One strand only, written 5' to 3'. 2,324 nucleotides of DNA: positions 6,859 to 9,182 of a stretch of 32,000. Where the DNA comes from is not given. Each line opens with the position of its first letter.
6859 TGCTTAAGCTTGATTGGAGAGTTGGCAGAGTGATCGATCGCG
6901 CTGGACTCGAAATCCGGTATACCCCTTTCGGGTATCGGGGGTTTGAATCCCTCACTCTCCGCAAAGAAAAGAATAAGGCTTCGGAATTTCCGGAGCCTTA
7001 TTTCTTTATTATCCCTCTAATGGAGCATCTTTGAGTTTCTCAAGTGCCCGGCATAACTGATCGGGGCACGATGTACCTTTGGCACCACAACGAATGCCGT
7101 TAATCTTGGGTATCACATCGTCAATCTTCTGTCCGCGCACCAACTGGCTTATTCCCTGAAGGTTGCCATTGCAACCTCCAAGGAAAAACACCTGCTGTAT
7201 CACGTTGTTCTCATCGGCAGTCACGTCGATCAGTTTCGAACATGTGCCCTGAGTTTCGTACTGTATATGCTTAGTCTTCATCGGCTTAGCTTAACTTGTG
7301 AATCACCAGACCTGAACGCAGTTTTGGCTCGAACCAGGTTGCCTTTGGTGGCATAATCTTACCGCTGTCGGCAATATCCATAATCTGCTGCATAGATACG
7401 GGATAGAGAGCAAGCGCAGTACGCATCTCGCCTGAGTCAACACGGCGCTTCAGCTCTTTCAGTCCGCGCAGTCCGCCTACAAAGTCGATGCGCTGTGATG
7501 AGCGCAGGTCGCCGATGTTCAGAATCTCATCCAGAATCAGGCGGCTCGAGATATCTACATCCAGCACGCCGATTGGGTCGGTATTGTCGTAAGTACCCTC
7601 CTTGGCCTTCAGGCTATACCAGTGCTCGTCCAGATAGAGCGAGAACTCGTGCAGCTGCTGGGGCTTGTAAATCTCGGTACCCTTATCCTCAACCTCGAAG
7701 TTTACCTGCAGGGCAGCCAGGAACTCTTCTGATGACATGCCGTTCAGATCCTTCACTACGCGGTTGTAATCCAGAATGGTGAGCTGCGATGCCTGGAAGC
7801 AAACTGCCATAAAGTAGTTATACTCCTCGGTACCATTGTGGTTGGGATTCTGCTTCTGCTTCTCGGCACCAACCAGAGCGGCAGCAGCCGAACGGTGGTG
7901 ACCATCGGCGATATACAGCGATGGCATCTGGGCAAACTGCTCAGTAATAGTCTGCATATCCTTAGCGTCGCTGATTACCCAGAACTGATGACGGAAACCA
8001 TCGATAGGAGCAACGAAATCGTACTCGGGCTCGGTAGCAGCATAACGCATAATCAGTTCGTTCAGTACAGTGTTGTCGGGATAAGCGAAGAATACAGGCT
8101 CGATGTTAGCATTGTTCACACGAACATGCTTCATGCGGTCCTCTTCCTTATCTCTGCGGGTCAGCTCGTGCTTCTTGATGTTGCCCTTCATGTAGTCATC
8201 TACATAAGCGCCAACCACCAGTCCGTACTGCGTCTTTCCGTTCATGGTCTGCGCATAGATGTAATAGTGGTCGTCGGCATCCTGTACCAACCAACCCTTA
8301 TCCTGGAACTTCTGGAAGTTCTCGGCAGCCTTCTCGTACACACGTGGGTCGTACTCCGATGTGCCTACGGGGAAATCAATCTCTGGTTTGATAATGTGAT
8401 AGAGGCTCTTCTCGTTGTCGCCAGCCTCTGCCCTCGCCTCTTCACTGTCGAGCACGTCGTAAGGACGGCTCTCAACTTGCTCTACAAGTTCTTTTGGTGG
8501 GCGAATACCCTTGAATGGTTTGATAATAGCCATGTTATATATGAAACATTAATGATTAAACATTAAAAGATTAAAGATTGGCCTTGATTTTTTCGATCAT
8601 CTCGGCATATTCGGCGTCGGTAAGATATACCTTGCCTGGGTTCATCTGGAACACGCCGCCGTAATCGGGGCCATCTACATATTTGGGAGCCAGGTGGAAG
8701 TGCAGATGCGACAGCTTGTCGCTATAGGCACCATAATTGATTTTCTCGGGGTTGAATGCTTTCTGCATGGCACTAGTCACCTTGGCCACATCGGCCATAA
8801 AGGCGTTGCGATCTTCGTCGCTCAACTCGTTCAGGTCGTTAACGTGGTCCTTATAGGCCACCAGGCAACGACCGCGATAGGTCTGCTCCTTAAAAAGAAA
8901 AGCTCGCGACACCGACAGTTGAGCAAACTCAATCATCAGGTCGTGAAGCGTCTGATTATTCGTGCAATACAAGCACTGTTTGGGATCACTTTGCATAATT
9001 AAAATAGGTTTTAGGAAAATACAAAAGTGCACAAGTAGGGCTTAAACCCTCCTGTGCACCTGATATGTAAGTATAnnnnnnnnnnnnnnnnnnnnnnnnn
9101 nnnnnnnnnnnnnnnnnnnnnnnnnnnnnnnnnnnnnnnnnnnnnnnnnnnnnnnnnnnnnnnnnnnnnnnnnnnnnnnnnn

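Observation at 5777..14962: Genome-specific heptanucleotide arrays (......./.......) whose orientation tracks gene ends, gene starts and coding sense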

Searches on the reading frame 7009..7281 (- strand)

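Call 10: search_protein_families(library=pfam, proteins=[window:7009-7281:-])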
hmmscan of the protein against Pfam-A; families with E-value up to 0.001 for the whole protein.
window:7009-7281:- (90 aa): 1 family
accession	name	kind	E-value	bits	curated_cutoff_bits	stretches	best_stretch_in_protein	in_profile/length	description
PF12637.14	TSCPD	-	2.4e-28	98.7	22.8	1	7-83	2-87/88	TSCPD domain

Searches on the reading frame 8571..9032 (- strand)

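Call 9: search_protein_families(library=pfam, proteins=[window:8571-9032:-])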
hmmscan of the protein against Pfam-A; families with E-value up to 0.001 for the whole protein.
window:8571-9032:- (153 aa): 1 family
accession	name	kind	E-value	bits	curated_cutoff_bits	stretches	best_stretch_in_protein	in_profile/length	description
PF01230.28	HIT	-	4.9e-09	37.2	21.5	1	42-118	15-96/98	HIT domain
